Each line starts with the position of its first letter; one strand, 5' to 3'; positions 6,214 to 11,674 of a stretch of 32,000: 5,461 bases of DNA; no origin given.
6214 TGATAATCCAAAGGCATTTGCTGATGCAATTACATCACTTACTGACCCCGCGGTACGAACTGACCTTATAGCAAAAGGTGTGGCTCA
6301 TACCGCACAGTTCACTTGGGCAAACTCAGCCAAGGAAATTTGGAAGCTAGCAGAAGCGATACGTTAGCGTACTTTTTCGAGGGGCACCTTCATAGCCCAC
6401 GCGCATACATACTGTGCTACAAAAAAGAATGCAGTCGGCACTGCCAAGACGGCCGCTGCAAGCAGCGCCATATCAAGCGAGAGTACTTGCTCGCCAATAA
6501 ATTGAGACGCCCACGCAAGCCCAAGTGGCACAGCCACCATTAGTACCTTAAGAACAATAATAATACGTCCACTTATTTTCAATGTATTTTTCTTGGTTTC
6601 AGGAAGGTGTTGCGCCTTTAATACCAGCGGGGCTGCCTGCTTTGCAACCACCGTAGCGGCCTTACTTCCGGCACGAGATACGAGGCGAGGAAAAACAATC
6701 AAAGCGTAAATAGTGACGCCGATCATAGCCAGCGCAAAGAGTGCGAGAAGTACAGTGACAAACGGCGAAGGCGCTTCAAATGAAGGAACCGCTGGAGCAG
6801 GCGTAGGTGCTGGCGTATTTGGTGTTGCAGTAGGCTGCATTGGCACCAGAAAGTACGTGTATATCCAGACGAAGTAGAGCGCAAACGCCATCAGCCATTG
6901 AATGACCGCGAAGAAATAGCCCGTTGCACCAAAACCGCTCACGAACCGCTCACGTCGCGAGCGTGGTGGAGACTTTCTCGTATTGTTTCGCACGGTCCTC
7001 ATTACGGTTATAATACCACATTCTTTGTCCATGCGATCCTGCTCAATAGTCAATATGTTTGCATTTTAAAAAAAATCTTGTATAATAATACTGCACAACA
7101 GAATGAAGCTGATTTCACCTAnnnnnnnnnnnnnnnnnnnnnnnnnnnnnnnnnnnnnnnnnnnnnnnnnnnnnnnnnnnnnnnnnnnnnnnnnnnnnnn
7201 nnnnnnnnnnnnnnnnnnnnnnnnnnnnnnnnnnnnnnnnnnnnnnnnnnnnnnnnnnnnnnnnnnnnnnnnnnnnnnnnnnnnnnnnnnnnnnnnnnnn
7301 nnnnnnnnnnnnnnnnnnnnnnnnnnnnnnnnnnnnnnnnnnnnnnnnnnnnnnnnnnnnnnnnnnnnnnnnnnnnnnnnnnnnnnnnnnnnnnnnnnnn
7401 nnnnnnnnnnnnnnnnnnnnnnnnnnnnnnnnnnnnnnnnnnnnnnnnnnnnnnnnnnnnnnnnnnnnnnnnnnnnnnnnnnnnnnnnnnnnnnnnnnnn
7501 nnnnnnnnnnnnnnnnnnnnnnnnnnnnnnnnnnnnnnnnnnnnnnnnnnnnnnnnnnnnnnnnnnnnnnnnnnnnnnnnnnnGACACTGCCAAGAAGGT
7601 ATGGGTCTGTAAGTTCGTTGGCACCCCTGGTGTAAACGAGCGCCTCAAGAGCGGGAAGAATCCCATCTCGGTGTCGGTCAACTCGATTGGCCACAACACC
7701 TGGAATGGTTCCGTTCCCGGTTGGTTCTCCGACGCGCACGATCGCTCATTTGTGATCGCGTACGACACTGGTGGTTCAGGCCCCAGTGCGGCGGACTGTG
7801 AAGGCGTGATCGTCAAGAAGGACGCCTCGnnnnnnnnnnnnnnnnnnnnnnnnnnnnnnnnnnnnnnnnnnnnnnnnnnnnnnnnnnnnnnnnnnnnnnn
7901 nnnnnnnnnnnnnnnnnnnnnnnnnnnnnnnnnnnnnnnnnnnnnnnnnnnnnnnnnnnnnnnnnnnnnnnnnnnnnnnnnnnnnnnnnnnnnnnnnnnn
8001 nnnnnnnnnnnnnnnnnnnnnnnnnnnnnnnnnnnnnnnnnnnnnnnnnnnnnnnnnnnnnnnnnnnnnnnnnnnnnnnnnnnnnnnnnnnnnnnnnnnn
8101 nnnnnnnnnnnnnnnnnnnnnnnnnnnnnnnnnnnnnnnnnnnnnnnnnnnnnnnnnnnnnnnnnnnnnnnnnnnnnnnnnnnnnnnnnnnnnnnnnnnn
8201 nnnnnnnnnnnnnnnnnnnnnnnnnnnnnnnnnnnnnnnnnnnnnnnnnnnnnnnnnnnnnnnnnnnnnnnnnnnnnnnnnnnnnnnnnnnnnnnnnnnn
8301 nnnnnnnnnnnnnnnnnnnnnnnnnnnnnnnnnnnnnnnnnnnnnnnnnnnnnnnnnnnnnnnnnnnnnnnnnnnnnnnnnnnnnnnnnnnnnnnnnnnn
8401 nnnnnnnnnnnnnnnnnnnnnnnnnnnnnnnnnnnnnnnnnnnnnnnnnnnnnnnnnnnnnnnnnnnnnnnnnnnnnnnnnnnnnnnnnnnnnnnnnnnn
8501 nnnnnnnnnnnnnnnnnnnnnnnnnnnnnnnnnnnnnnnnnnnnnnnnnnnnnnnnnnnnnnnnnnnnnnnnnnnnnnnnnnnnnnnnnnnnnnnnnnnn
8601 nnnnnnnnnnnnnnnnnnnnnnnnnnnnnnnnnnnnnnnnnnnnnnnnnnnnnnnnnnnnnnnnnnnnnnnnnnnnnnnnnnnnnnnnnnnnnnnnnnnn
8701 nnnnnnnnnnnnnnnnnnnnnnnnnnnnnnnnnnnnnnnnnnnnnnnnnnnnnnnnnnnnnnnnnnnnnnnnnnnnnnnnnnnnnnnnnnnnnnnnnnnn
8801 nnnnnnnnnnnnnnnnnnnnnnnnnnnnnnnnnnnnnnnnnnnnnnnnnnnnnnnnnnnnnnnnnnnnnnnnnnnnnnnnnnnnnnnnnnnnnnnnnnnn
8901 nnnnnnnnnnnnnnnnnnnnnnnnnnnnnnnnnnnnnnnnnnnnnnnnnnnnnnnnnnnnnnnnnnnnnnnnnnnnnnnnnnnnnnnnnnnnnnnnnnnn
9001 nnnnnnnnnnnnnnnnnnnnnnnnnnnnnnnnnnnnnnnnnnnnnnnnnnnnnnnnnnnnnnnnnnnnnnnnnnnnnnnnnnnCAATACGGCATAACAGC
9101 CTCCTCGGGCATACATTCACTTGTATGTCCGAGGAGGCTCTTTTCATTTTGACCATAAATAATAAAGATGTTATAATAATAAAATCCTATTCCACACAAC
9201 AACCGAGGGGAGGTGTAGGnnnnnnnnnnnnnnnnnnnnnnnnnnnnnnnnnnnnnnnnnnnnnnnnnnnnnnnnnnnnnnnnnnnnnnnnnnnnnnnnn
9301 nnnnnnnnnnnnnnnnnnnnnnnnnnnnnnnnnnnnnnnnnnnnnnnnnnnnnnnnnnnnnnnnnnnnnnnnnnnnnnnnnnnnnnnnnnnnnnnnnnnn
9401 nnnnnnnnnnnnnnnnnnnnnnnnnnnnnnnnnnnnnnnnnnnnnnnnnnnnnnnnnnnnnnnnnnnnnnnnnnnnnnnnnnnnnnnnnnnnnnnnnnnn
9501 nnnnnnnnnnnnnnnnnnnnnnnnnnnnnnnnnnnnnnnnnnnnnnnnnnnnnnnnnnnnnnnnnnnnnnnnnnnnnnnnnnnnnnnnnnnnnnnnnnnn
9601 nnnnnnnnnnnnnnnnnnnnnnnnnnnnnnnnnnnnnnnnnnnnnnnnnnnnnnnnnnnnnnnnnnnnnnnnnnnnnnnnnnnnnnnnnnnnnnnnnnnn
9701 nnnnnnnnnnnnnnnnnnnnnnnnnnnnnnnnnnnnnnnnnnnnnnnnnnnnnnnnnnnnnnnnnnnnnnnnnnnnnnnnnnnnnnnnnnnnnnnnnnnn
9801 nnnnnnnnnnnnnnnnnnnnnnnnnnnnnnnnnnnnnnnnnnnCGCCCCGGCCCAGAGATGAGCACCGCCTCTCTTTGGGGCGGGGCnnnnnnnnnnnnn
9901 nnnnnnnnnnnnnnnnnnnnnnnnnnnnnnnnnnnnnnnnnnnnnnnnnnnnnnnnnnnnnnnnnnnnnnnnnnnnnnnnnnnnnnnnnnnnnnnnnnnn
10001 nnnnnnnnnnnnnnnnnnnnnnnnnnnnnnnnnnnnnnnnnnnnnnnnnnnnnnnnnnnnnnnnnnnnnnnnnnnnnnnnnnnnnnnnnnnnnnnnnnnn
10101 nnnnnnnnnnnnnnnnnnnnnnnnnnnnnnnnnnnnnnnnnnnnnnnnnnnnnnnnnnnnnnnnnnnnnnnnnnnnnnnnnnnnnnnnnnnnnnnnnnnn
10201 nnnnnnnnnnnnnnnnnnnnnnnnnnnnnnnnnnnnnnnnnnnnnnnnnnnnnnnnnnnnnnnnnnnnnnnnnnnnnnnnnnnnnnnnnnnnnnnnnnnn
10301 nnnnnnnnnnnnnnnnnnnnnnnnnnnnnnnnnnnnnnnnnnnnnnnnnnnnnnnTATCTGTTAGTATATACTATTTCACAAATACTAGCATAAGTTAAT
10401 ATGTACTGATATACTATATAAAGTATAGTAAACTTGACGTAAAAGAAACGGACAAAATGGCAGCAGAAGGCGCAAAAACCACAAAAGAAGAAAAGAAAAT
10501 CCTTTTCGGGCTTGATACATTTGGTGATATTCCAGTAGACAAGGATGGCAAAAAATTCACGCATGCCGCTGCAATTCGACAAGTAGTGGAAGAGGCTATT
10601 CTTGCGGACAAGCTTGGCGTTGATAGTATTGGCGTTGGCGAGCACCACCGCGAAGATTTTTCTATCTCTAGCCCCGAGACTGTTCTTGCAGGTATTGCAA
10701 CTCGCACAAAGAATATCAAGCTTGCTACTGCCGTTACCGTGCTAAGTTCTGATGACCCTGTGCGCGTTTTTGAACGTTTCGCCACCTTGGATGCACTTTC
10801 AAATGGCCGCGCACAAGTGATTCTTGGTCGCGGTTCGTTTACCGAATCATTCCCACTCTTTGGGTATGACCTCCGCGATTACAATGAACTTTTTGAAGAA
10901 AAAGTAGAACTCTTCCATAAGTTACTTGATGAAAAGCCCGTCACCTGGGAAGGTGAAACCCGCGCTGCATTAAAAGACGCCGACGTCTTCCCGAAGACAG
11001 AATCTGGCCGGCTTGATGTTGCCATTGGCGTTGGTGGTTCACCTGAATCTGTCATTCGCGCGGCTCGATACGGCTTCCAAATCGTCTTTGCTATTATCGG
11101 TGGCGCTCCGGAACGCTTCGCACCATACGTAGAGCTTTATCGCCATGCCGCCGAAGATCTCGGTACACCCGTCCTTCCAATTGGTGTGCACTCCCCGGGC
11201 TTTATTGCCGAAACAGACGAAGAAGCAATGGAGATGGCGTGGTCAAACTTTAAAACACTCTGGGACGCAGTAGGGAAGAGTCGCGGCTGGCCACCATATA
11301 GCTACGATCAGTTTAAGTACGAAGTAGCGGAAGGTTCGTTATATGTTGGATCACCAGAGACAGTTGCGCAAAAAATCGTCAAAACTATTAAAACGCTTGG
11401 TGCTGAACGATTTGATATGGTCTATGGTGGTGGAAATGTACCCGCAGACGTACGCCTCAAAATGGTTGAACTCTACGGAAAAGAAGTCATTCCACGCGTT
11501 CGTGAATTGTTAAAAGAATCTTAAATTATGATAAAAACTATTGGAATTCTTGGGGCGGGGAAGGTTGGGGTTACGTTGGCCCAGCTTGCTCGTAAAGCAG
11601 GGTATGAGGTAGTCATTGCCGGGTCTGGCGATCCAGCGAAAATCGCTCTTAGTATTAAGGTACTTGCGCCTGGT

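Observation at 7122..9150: Sharp GC and codon-usage island exactly coincident with an LAxTG-anchored surface protein gene: likely horizontal acquisition from a high-GC Gram-positive donor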

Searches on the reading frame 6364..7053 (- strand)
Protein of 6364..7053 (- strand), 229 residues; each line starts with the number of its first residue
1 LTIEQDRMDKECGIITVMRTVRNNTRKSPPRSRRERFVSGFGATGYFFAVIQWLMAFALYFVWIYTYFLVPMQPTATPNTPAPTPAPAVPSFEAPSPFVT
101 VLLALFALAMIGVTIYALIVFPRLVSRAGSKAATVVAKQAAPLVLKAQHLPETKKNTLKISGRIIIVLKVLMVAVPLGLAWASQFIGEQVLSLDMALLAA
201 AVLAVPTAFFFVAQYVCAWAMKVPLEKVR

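Call 22: search_protein_families(library=pfam, proteins=[window:6364-7053:-], max_evalue=0.001)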
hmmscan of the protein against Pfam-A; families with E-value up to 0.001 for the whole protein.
window:6364-7053:- (229 aa): 0 families

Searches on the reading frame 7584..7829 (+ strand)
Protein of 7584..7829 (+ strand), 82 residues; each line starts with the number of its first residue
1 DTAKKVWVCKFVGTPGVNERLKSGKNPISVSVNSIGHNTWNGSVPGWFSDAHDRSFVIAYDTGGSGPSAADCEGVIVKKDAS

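Call 88: predict_structure(alignment_id=A3)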
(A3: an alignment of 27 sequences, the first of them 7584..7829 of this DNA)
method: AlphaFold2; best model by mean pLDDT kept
length: 82 residues; sequences in the alignment: 27
mean_pLDDT: 82.9   pTM: 0.75
mean pLDDT of the five models: 82.9, 82.0, 81.2, 80.5, 80.4
residues with pLDDT >= 90: 19; 70-90: 53; 50-70: 8; < 50: 2
segments of 3 or more residues with pLDDT < 50: none
pLDDT, mean of each block of 10 residues (from residue 1): 82 85 87 85 86 85 87 73 49
secondary structure, 60 per line:
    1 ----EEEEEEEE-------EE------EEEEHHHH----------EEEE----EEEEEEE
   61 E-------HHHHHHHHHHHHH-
elements in order: E5-12 E28-31 H32-35 E46-49 E54-61 H69-81

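Call 92: fold_search(model_id=the predicted structure, library=pdb)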
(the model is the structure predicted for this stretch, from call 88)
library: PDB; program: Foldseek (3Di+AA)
matches with E <= 10: 272; with E <= 0.001: 0
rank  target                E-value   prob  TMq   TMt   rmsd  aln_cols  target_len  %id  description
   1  6niu_G                8.6e-01  0.06  0.20  0.16  11.6        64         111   16  Crystal structure of a human anti-ZIKV-DENV neutralizing antibody MZ4 in complex with ZIKV E glycoprotein (released 2019-12-25)
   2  6skf_BG               1.0e+00  0.07  0.21  0.11  12.1        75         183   12  Cryo-EM Structure of T. kodakarensis 70S ribosome (released 2020-07-29)
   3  2coa_MODEL_1_A        1.1e+00  0.05  0.23  0.17  13.1       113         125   12  Solution structure of the PH domain of protein kinase C, D2 type from human (released 2005-11-17)
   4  8ew6_W                1.2e+00  0.05  0.19  0.15  11.5        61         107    8  Anti-human CD8 VHH complex with CD8 alpha (released 2022-11-23)
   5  8ybp_B                1.3e+00  0.03  0.17  0.12  13.9        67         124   10  Crystal structure of nanobody SEB-Nb20 bound to staphylococcal enterotoxin B (SEB) (released 2024-12-25)
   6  9nbt_D                1.4e+00  0.04  0.20  0.18  12.1        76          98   12  AMC008 v4.2 SOSIP Env trimer in complex with VRC01 and 35O22 Fabs (released 2026-01-21)
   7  9b7t_L                1.4e+00  0.04  0.21  0.17  11.4        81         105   11  Fab3-3 in complex with the capsid of Adeno-associated virus type 9 (released 2025-04-02)
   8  5bjz_H                1.4e+00  0.04  0.19  0.08  12.9        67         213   13  Crystal structure of maltose binding protein in complex with an allosteric synthetic antibody (released 2018-01-17)
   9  9b3k_L                1.5e+00  0.08  0.24  0.10  10.9        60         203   17  NorA in complex with Fab36 (NorA-BRIL fusion) (released 2024-12-11)
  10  9t3r_L                1.5e+00  0.02  0.14  0.12  11.4        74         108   16  Structure of human HER2 in complex with EPS232 Fab (released 2026-03-11)
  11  4olz_L                1.6e+00  0.04  0.18  0.08  13.7        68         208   15  Crystal structure of antibody VRC07-G54W in complex with clade A/E 93TH057 HIV-1 gp120 core (released 2014-09-03)
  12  6e8v_Z                1.7e+00  0.03  0.17  0.09   9.5        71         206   15  The crystal structure of bovine ultralong antibody BOV-1 (released 2019-09-04)
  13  7su0_C                1.7e+00  0.02  0.16  0.12  13.6        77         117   12  Crystal structure of an acidic pH-selective Ipilimumab variant Ipi.105 in complex with CTLA-4 (released 2022-03-02)
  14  9g6k_Lf               1.8e+00  0.05  0.23  0.12  11.8        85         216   10  LSU structure derived from the LSU sample of the mitoribosome from T. gondii. (released 2024-12-11)
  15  9n7v_L                1.8e+00  0.04  0.18  0.15  11.4        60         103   12  H1 hemagglutinin (A/Michigan/45/2015) in complex with anchor-targeting Fab ST4 (released 2026-02-18)
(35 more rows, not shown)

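Call 106: search_protein_representatives(protein=window:7584-7829:+)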
Query: 82 residues. Proteins with E-value up to 0.001 (for the whole library): 795; up to 1e-10: 321; up to 1e-30: 12. The best 150 are listed.
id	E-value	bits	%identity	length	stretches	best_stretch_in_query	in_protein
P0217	1.4e-55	201.1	66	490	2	3-73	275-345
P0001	2.1e-48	178.1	100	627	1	1-82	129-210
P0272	4.4e-44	164.4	65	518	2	1-72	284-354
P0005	2.3e-37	142.9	84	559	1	2-76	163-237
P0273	8.9e-35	134.7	56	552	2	4-77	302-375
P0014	4.7e-34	132.3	56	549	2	4-74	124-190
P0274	2.4e-33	130.1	53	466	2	3-74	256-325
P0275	2.6e-33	130.0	55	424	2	3-72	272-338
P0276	1.1e-32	127.9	55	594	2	4-74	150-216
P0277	5.3e-32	125.8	58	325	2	4-73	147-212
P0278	4.2e-31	122.9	58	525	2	3-73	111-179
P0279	8.4e-31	122.0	58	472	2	3-69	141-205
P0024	2.3e-30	120.6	71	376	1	3-74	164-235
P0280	5.9e-30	119.3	71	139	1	2-74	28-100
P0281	8.7e-29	115.5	71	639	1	2-73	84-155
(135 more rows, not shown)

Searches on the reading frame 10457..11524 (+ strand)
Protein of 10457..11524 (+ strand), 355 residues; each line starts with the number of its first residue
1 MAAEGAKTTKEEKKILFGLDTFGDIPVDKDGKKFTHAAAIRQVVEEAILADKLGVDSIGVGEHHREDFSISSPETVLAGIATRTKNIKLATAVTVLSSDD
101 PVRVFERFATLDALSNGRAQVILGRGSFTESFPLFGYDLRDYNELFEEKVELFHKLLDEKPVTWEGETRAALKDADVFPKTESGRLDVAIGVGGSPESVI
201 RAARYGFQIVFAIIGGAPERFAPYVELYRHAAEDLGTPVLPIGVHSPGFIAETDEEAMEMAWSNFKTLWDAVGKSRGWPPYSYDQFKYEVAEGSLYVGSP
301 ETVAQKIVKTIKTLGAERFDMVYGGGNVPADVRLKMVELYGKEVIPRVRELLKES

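Call 22: search_protein_families(library=pfam, proteins=[window:10457-11524:+], max_evalue=0.001)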
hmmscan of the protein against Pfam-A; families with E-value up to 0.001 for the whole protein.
window:10457-11524:+ (355 aa): 1 family
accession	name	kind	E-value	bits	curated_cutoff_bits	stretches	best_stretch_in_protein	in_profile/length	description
PF00296.26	Bac_luciferase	-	9e-50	170.2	27.9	1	37-316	19-312/314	Luciferase-like monooxygenase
